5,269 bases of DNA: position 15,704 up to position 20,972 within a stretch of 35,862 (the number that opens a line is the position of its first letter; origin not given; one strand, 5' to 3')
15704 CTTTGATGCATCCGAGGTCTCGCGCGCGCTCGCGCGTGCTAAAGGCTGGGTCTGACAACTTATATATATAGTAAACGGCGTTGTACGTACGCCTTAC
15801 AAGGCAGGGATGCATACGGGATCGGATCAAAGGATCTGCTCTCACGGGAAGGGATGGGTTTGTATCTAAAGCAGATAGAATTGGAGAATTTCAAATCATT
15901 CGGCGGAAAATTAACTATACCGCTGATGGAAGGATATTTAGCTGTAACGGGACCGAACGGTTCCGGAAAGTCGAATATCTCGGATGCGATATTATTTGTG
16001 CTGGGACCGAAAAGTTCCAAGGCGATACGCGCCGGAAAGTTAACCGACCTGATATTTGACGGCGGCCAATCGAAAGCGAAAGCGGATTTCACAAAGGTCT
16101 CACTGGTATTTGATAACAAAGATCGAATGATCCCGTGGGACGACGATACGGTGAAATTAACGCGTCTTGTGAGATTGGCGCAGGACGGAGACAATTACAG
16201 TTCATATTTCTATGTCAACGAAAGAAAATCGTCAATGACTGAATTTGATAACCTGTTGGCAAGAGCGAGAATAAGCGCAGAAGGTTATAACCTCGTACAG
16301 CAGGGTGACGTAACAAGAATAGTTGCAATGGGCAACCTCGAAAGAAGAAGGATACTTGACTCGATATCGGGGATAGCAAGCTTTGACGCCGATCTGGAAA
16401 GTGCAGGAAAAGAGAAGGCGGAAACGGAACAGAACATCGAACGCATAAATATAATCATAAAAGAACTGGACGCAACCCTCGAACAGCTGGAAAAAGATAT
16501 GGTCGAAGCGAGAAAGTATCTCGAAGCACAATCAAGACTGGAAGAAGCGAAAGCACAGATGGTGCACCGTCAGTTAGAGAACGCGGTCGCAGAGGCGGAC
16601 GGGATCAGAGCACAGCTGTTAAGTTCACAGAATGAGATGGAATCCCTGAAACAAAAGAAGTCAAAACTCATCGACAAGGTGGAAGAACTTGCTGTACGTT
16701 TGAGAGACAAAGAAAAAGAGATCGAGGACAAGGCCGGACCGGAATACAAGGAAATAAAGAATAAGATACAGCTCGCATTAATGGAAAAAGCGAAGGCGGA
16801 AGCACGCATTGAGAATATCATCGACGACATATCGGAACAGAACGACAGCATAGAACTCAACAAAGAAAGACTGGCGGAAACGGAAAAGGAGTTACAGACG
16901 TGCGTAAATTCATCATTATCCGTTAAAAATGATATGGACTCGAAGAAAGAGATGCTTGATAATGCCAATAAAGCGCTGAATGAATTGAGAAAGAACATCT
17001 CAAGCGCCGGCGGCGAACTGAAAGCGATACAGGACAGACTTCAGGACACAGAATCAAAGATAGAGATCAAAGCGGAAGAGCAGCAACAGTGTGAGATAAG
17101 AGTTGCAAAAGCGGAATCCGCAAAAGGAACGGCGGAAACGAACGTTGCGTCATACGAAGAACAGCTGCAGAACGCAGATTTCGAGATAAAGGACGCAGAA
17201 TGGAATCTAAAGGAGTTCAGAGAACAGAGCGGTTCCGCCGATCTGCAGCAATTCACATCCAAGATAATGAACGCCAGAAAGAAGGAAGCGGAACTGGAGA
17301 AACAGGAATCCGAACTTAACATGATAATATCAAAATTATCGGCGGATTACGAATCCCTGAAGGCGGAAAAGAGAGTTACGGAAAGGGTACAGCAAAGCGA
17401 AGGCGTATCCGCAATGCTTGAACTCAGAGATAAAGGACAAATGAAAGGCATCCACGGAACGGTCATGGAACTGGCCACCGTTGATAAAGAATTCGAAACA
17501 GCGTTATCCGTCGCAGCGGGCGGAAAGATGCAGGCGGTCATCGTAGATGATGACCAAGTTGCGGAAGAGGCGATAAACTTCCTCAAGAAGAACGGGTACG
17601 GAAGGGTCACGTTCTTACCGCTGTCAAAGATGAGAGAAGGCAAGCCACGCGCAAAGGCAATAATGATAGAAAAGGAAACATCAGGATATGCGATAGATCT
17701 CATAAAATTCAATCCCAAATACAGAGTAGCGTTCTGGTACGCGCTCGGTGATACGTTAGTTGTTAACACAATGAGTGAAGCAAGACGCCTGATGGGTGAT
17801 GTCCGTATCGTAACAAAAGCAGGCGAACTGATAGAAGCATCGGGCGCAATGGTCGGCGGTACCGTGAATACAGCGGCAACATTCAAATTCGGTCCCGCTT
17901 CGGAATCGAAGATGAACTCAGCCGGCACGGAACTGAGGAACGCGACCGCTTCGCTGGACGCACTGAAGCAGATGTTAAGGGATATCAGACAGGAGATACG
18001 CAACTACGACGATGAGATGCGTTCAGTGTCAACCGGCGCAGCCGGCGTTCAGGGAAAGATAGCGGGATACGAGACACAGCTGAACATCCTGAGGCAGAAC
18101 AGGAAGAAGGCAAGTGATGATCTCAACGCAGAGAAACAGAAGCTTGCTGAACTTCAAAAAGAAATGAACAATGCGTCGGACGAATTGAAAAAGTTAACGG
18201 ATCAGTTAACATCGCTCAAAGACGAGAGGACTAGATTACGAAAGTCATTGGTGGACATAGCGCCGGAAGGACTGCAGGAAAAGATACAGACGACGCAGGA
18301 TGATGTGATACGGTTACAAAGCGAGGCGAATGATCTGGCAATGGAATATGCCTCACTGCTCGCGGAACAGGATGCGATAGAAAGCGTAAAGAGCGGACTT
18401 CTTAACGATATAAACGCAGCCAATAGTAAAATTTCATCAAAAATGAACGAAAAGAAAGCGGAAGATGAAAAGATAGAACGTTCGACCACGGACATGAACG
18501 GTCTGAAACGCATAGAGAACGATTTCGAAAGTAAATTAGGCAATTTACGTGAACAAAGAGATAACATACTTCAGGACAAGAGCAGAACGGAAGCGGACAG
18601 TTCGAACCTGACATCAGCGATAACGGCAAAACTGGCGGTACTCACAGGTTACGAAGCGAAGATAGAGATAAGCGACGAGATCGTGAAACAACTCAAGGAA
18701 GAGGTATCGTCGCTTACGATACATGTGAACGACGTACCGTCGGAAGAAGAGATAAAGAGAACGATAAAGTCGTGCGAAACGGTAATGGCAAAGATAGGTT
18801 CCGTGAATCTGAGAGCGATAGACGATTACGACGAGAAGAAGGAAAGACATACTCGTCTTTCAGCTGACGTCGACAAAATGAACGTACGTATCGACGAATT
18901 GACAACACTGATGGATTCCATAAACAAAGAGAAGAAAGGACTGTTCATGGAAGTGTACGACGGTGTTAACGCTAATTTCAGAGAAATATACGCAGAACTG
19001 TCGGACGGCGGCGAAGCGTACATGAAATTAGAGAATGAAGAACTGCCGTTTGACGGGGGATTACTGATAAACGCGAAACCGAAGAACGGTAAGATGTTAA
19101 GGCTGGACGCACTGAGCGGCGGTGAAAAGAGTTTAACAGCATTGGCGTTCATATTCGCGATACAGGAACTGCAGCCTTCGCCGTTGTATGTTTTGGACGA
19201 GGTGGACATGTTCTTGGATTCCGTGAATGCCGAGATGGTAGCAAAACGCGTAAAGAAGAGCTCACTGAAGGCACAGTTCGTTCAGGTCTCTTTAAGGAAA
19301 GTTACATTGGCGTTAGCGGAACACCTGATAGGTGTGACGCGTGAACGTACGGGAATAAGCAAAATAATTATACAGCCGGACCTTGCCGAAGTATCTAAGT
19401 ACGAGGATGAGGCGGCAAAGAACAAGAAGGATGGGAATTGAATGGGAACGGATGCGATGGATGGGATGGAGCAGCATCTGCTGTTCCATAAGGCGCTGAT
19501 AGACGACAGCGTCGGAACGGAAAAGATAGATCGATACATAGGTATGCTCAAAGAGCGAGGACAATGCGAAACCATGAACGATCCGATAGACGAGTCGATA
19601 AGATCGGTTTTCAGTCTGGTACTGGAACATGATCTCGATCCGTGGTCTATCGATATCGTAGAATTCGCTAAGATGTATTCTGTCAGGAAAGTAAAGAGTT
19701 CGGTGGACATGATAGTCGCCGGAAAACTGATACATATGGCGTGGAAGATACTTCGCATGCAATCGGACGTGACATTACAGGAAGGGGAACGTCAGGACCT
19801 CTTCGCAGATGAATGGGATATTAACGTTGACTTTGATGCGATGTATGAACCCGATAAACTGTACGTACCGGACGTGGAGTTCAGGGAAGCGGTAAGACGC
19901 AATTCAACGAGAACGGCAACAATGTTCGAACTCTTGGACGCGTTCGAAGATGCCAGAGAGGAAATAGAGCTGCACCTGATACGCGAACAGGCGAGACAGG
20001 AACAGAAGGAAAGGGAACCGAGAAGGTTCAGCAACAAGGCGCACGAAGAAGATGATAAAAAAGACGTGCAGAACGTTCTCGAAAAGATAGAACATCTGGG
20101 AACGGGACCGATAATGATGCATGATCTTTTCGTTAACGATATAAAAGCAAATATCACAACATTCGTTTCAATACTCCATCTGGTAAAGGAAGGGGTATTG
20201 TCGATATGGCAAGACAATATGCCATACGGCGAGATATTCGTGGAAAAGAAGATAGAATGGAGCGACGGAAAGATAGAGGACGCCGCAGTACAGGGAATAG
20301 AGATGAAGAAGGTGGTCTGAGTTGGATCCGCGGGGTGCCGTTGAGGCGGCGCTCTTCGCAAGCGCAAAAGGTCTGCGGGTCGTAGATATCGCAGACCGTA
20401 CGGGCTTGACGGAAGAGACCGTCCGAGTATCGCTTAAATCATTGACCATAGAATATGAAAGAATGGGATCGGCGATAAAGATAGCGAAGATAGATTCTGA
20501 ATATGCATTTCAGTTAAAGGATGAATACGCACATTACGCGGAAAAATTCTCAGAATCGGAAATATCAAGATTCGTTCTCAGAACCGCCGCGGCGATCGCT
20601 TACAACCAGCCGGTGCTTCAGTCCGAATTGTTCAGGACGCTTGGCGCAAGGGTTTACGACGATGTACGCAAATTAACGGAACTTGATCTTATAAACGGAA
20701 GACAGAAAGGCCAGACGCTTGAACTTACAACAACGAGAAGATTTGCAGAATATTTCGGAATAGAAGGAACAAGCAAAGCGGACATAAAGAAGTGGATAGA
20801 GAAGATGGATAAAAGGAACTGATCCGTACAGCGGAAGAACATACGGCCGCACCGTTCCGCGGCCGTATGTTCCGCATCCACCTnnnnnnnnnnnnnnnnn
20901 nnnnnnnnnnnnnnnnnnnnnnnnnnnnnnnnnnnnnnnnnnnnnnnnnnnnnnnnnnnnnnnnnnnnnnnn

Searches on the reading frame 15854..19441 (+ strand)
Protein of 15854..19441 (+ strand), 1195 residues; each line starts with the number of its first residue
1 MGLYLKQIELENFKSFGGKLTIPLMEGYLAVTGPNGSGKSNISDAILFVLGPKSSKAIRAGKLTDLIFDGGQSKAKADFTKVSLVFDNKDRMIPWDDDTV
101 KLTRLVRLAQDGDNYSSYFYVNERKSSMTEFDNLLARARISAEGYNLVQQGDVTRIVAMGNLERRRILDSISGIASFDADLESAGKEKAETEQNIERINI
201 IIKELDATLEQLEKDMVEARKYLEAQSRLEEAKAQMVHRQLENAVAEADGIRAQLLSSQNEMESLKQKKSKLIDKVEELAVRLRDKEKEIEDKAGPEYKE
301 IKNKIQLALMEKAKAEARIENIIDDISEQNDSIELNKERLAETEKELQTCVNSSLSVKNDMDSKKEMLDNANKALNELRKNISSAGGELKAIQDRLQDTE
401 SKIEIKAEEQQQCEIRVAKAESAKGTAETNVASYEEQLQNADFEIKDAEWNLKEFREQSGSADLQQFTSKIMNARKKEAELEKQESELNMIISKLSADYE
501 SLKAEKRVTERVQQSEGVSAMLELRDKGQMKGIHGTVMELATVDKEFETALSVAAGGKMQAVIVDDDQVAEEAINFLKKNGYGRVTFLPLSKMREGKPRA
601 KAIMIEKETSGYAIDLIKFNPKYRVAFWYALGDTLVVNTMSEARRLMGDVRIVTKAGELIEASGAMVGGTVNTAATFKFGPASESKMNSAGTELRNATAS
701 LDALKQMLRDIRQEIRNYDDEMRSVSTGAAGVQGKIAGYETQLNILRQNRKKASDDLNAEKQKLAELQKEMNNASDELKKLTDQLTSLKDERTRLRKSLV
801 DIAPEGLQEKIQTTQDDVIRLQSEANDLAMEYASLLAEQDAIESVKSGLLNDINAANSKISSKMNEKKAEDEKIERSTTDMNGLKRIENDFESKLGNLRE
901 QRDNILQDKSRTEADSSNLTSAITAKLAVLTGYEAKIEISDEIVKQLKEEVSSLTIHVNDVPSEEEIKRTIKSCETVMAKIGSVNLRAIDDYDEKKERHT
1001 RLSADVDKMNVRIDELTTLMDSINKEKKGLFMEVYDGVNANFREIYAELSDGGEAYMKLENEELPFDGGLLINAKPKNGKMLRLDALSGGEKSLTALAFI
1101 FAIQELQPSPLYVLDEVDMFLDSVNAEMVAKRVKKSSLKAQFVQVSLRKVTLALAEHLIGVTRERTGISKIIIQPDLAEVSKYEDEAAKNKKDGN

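Call 37: search_protein_families(library=pfam, proteins=[window:15854-19441:+], max_evalue=0.00001)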
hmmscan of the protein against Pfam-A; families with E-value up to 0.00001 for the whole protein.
window:15854-19441:+ (1195 aa): 6 families
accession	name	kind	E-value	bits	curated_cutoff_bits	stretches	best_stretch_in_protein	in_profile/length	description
PF02463.25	SMC_N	-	1.9e-61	207.8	40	1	4-1169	1-219/220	RecF/RecN/SMC N terminal domain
PF06470.18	SMC_hinge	-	1.5e-34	119.3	22.5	1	531-646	2-115/116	SMC proteins Flexible Hinge Domain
PF13476.12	AAA_23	-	4e-11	44.4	27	1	7-276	1-200/201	AAA domain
PF13304.12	AAA_21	-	1.5e-09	38.8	27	0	30-82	3-61/304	AAA domain, putative AbiEii toxin, Type IV TA system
PF13555.12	AAA_29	-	4e-08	33.3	27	1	5-54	1-50/61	P-loop containing region of AAA domain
PF13175.12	AAA_15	-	5.1e-07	30.1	32.1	1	4-337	2-286/374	AAA ATPase domain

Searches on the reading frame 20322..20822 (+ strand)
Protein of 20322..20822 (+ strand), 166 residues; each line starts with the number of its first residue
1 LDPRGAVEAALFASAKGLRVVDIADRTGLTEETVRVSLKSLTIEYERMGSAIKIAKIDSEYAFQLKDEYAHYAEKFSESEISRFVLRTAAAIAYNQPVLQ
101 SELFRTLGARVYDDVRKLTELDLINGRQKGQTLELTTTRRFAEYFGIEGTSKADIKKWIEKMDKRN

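Call 37: search_protein_families(library=pfam, proteins=[window:20322-20822:+], max_evalue=0.00001)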
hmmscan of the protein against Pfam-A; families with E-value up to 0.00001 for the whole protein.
window:20322-20822:+ (166 aa): 1 family
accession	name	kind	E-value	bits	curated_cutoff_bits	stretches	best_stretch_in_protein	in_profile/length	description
PF04079.22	SMC_ScpB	-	8.8e-31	107.1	27.4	1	6-150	2-154/160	Segregation and condensation complex subunit ScpB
